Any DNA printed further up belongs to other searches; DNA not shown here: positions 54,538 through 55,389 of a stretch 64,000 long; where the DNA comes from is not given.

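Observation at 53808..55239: Thioester-domain-like adhesin and its neighbouring sortase with a non-LPXTG (VPDTG) sorting signal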

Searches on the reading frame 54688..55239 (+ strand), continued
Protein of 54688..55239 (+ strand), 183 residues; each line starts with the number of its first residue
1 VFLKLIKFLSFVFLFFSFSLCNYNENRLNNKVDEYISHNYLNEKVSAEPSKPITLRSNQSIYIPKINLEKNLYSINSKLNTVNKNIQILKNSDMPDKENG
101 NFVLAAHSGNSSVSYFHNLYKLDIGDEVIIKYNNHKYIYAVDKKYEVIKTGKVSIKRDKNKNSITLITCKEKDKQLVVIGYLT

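Call 32: search_solved_structures(query=A2, max_evalue=0.001, show_alignments=5)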
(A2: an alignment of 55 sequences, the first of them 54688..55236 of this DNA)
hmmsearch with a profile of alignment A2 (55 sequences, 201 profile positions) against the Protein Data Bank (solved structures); distinct sequences matched with E-value up to 0.001: 45.
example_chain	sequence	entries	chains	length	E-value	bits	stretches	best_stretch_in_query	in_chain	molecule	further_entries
4d70_A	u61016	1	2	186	3.4e-17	65.9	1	35-193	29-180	SORTASE FAMILY PROTEIN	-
24rr_A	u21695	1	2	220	6.8e-16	61.6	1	26-185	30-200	Ebp pilus assembly class C sortase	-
4d7w_A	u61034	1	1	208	3.6e-15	59.2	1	32-185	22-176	SORTASE FAMILY PROTEIN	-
2kw8_A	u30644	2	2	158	1.2e-14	57.6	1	61-198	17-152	LPXTG-site transpeptidase family protein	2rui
7d6p_A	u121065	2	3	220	3.4e-11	46.3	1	25-184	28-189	Sortase family protein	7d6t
6ixz_A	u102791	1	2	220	3.8e-11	46.1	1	28-184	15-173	Sortase family protein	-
5hu4_A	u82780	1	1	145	4e-10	42.8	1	113-200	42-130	Cysteine protease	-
5k9a_A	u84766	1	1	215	4.8e-10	42.5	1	61-185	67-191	Putative fimbrial associated sortase-like protein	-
6bwe_A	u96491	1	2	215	4.9e-10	42.5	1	62-185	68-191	Putative fimbrial associated sortase-like protein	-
8t28_A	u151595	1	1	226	6e-10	42.2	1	54-185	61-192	Class C sortase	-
2ln7_A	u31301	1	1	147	1.1e-08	38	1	62-184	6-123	LPXTG-site transpeptidase family protein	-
7cg9_A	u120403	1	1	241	1.3e-08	37.8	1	25-185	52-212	Class C sortase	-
8gr6_A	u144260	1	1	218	2.4e-08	37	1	45-185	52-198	Sortase-like protein, putative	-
7f87_A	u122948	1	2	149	3.4e-08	36.5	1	112-198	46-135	Class A sortase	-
3rbi_A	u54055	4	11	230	3.4e-08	36.5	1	60-185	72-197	Sortase family protein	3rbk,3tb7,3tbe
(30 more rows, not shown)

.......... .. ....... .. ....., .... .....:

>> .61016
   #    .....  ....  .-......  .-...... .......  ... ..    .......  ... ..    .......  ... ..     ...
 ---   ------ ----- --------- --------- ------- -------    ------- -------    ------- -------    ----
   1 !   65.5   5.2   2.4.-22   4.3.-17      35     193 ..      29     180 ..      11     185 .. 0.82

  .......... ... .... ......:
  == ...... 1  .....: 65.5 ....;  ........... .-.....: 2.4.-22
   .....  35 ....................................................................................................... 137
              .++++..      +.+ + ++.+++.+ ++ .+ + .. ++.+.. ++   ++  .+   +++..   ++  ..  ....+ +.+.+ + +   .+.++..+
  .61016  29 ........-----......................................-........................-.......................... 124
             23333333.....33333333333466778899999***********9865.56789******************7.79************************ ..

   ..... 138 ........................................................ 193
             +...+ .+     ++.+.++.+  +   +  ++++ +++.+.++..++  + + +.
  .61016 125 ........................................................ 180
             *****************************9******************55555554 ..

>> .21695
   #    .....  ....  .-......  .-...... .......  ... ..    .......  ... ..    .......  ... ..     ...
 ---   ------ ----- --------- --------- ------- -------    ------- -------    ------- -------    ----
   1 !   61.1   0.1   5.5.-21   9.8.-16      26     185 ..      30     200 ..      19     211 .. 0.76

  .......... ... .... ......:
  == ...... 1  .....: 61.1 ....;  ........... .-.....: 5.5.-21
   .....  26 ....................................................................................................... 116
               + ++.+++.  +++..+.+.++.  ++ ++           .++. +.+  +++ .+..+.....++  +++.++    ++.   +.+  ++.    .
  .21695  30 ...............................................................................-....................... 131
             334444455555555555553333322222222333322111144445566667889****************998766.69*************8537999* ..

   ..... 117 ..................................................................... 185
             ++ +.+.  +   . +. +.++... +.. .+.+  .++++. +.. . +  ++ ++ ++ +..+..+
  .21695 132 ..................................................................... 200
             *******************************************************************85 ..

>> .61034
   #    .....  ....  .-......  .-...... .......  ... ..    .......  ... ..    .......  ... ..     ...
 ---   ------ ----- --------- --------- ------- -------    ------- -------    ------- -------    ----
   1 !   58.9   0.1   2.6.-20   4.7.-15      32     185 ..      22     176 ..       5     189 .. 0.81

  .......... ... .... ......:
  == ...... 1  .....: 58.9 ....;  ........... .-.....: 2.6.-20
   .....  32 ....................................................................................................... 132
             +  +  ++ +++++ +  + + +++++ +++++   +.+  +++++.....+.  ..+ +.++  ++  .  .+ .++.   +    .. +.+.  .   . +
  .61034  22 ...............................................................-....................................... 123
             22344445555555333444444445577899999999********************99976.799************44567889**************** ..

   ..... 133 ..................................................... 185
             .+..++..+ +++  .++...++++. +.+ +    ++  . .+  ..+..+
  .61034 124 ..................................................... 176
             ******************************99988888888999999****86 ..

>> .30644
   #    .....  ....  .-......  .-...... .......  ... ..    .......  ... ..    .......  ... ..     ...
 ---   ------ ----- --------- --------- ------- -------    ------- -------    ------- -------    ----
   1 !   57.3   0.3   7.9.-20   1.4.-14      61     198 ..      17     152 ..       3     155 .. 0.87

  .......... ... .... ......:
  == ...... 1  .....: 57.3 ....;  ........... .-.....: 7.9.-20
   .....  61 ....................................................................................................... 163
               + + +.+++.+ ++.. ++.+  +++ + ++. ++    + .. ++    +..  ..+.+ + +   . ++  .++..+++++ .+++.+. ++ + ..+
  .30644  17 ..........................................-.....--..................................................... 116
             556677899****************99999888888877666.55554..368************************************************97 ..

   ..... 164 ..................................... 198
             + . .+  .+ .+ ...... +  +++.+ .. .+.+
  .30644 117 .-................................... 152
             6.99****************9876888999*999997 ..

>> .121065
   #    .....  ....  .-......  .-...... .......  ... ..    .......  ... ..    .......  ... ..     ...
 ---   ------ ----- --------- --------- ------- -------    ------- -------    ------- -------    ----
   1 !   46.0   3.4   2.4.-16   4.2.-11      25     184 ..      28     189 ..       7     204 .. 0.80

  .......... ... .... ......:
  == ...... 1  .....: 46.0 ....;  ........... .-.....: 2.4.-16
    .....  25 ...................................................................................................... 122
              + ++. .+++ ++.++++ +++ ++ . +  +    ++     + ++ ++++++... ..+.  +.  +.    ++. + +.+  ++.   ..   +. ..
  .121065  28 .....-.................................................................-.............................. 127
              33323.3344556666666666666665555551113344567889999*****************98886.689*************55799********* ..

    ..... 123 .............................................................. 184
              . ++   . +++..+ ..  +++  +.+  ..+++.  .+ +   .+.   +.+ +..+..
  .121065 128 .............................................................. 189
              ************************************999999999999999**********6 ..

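Call 34: fold_search(model_id=the predicted structure, library=pdb)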
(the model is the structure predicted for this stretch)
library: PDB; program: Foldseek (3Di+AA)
matches with E <= 10: 330; with E <= 0.001: 125
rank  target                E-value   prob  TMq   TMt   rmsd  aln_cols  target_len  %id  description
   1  6bwe_B                5.6e-10  1.00  0.58  0.57   9.2       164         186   23  Sortase A from Corynebacterium diphtheriae, lid mutant (released 2017-12-27)
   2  7cg9                  1.1e-09  1.00  0.59  0.56   5.6       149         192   23  Crystal structure of pilin-specific sortase SrtC1 from Lactobacillus rhamnosus GG (released 2022-03-02)
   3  4d7w                  1.2e-09  1.00  0.58  0.55   3.2       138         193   28  Crystal structure of sortase C1 (SrtC1) from Streptococcus agalactiae (released 2015-08-19)
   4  8t28                  1.7e-09  1.00  0.60  0.59   2.9       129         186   22  The crystal structure of SrtC2 sortase from Actinomyces oris (released 2024-04-17)
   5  9m4u_A                2.0e-09  1.00  0.57  0.60   4.5       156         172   20  Crystal Structure of Sortase E mutant P94A from Thermobifida fusca (released 2026-03-04)
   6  6bwe_A                2.3e-09  1.00  0.61  0.59   7.0       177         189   22  Sortase A from Corynebacterium diphtheriae, lid mutant (released 2017-12-27)
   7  3tbe_F                2.4e-09  1.00  0.58  0.57   7.3       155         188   22  The crystal structure of the complex of Streptococcus agalactiae sortase C1 and MTSET (released 2011-10-26)
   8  9iv0_A                2.9e-09  1.00  0.57  0.60   4.5       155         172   19  Crystal Structure of Sortase E mutant Y128F from Thermobifida fusca (released 2025-07-23)
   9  5k9a                  3.3e-09  1.00  0.60  0.52   3.0       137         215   26  Sortase A from Corynebacterium diphtheriae (released 2016-06-15)
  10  4g1j_A                3.9e-09  1.00  0.58  0.53   3.2       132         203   25  Sortase C1 of GBS Pilus Island 1 (released 2012-12-05)
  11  3rbj_B                3.9e-09  1.00  0.58  0.57   3.4       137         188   23  Crystal Structure of the lid-mutant of Streptococcus agalactiae Sortase C1 (released 2011-09-07)
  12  7d6t_A                4.6e-09  1.00  0.58  0.56   2.9       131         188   27  X-ray structure of Clostridium perfringens sortase C with the C-terminal cell wall sorting motif. (released 2021-06-02)
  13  2xwg_A                4.6e-09  1.00  0.61  0.61   6.1       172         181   23  Crystal structure of sortase C-1 from Actinomyces oris (formerly Actinomyces naeslundii) (released 2011-02-23)
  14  9m5i_A                5.2e-09  1.00  0.56  0.61   4.1       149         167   19  Crystal Structure of the double mutant (P94A and Y128F) of Sortase E from Thermobifida fusca (released 2026-03-11)
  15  2xwg_D                5.2e-09  1.00  0.61  0.60   6.2       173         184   24  Crystal structure of sortase C-1 from Actinomyces oris (formerly Actinomyces naeslundii) (released 2011-02-23)
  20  4d70_A                6.6e-09  1.00  0.59  0.66   3.1       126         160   25  Structural, biophysical and biochemical analyses of a Clostridium perfringens Sortase D5 transpeptidase (released 2015-07-15)
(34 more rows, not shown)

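Call 50: search_protein_representatives(alignment_id=A2)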
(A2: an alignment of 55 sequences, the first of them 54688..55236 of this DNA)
Query: 55 sequences, 201 profile positions. Proteins with E-value up to 0.001 (for the whole library): 8241; up to 1e-10: 2056; up to 1e-30: 629. The best 150 are listed.
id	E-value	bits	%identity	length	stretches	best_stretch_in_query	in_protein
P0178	2.2e-68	246.1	-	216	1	4-200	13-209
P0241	1.2e-66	240.5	-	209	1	6-199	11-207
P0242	8.1e-65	234.4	-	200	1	1-198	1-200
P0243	1.7e-64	233.4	-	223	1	4-200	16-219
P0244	8.9e-64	231.1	-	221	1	1-200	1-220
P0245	1.8e-63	230.0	-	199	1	2-199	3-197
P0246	2.1e-63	229.8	-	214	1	4-200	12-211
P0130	2.5e-63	229.6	-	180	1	46-198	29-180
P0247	1.7e-62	226.9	-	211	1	4-200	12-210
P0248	2.9e-62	226.1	-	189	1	1-198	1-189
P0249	3.2e-62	226.0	-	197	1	2-198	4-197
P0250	3.5e-62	225.9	-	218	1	4-200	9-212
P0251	4.1e-62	225.6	-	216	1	2-200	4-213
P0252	1.2e-61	224.1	-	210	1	3-197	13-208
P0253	1.9e-61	223.5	-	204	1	2-200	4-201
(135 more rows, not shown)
